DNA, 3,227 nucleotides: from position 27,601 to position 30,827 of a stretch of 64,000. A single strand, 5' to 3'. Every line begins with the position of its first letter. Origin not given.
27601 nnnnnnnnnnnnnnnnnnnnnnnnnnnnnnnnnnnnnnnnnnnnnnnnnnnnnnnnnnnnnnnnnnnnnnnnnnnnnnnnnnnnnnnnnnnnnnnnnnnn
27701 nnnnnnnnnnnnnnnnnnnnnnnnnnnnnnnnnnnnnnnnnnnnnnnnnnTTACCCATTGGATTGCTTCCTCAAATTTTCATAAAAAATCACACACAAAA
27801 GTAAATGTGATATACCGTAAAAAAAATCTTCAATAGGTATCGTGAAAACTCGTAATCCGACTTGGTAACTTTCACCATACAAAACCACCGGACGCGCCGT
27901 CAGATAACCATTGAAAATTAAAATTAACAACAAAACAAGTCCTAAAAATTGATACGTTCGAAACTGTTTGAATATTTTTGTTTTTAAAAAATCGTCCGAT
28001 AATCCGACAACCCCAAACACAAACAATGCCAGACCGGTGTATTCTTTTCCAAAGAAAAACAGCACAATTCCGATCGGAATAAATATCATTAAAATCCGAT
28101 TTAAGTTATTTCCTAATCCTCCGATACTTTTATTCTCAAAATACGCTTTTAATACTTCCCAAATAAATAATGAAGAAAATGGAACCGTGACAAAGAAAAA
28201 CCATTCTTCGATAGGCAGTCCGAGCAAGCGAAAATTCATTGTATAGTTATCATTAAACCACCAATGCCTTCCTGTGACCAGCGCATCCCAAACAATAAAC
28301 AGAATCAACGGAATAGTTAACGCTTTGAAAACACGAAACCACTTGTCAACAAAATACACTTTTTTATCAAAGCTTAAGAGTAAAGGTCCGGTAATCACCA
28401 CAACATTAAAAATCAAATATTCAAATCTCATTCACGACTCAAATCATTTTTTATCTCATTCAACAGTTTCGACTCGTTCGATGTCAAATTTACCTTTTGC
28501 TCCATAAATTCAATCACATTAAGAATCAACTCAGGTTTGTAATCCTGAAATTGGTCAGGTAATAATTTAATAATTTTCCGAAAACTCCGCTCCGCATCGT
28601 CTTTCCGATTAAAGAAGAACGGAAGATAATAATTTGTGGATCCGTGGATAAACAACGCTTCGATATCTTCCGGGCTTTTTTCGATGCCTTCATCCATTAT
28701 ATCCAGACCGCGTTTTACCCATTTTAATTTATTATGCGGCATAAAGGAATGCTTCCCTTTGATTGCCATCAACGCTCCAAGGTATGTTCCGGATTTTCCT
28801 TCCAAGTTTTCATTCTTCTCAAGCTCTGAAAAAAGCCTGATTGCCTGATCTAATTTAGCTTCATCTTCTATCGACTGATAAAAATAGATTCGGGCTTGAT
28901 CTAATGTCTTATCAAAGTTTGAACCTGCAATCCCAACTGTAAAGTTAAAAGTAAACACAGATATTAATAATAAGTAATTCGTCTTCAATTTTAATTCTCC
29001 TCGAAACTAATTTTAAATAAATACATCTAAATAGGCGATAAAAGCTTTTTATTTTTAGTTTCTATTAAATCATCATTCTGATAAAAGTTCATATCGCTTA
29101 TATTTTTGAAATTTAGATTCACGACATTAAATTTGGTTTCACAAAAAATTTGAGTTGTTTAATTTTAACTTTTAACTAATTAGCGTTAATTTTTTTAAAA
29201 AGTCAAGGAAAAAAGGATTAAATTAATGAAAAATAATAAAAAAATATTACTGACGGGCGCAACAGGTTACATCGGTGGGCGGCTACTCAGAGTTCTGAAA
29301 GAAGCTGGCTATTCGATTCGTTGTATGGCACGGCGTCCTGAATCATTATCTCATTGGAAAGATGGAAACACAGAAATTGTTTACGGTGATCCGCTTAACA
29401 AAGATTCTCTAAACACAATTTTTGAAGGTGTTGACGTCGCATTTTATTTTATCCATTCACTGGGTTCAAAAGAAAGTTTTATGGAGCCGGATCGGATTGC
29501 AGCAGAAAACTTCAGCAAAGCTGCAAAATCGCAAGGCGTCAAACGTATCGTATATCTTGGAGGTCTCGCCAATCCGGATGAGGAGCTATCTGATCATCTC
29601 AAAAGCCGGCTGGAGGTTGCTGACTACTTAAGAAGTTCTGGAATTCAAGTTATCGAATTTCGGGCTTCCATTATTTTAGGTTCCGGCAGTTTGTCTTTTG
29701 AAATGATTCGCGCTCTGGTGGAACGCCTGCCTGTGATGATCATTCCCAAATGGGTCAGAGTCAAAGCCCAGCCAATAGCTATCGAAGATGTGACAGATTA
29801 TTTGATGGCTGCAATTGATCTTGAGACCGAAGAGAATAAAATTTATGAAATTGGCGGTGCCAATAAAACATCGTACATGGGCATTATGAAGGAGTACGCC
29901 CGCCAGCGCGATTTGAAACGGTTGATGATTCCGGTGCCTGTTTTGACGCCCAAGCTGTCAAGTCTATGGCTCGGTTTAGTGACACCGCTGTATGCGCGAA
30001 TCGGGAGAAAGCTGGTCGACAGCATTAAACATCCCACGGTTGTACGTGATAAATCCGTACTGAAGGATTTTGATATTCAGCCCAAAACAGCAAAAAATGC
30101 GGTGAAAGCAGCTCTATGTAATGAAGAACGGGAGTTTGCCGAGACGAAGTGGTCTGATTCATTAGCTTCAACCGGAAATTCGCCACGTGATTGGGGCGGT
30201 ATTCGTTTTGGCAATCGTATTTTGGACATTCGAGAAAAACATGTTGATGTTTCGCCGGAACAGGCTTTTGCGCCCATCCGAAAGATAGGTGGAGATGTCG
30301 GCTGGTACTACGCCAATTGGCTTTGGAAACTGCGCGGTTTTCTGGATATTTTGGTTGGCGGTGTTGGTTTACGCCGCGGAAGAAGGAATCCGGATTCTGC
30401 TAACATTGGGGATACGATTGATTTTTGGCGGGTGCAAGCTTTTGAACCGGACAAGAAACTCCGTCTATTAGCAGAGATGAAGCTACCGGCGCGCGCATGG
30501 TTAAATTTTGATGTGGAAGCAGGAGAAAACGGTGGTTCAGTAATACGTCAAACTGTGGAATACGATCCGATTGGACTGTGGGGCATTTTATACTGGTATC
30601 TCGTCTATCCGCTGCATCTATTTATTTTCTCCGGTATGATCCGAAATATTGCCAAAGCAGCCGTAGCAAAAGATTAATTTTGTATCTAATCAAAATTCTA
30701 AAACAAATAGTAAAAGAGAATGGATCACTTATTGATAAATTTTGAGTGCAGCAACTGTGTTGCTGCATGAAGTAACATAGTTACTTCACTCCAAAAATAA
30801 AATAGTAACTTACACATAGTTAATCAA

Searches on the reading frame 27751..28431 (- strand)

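Call 3: search_protein_families(library=pfam, proteins=[window:27751-28431:-])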
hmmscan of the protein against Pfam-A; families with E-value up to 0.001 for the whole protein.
window:27751-28431:- (226 aa): 1 family
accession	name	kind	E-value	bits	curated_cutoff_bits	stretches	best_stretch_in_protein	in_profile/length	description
PF18916.5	Lycopene_cyc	-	1.7e-30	105.9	27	2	131-218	4-90/92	Lycopene cyclase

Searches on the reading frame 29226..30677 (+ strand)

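Call 3: search_protein_families(library=pfam, proteins=[window:29226-30677:+])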
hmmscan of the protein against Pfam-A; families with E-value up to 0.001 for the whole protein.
window:29226-30677:+ (483 aa): 6 families
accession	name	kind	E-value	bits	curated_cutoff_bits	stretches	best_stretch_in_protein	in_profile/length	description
PF11066.14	DUF2867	-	6.6e-32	111.2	27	1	333-471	8-142/142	Protein of unknown function (DUF2867)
PF05368.20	NmrA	-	4.8e-18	66.2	27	1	4-214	2-219/298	NmrA-like family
PF13460.12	NAD_binding_10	-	1.2e-16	61.6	27.2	1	11-140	1-136/184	NAD(P)H-binding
PF01370.27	Epimerase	-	4.1e-13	49.7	20.9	1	7-112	1-114/240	NAD dependent epimerase/dehydratase family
PF01073.25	3Beta_HSD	-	0.00026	20.6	22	1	9-111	2-114/280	3-beta hydroxysteroid dehydrogenase/isomerase family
PF16363.11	GDP_Man_Dehyd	-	0.00029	20.9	27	1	8-71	1-76/332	GDP-mannose 4,6 dehydratase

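Call 52: search_protein_families(library=ncbifam, proteins=[window:29226-30677:+], max_evalue=0.001)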
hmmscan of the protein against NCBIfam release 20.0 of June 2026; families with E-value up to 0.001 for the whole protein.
window:29226-30677:+ (483 aa): 11 families
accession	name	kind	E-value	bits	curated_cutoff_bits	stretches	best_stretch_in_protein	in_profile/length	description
TIGR03466.1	HpnA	hypoth_equivalog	7.6e-14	51.3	367.65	1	6-113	2-113/327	hopanoid-associated sugar epimerase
NF042423.1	oxyalk_red_Shew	equivalog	1.5e-08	34.1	580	1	3-111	7-116/331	2-alkyl-3-oxoalkanoate reductase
NF042422.1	oxyalk_red_OleD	equivalog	1.1e-06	28.2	580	1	6-111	2-108/329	2-alkyl-3-oxoalkanoate reductase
NF052578.1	StrlDmthSdmBMthl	equivalog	4.1e-06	26.8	600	1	7-111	3-111/328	sterol demethylase protein SdmB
TIGR04180.1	EDH_00030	hypoth_equivalog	5.5e-05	22.4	475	1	7-109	1-117/297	NAD-dependent 4,6-dehydratase LegB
NF058621.1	DiazavRedAvaA7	equivalog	0.00012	21.8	400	1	6-109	2-110/304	3-diazoavenalumate denitrifying reductase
TIGR01777.1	yfcH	hypoth_equivalog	0.00021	20.9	207.35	1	7-45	1-39/292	TIGR01777 family oxidoreductase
TIGR01179.1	galE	equivalog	0.00051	19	262.3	1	6-97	1-99/332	UDP-glucose 4-epimerase GalE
NF006565.0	PRK09072.1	equivalog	0.00082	19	238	0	3-46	4-47/265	SDR family oxidoreductase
TIGR01746.1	Thioester-redct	subfamily_domain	0.00094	18.5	213.35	0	6-36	1-33/371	thioester reductase domain-containing protein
NF041293.1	G6PDh_Azf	equivalog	0.00097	18.6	400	0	5-110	3-112/252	NAD-dependent glucose-6-phosphate dehydrogenase Azf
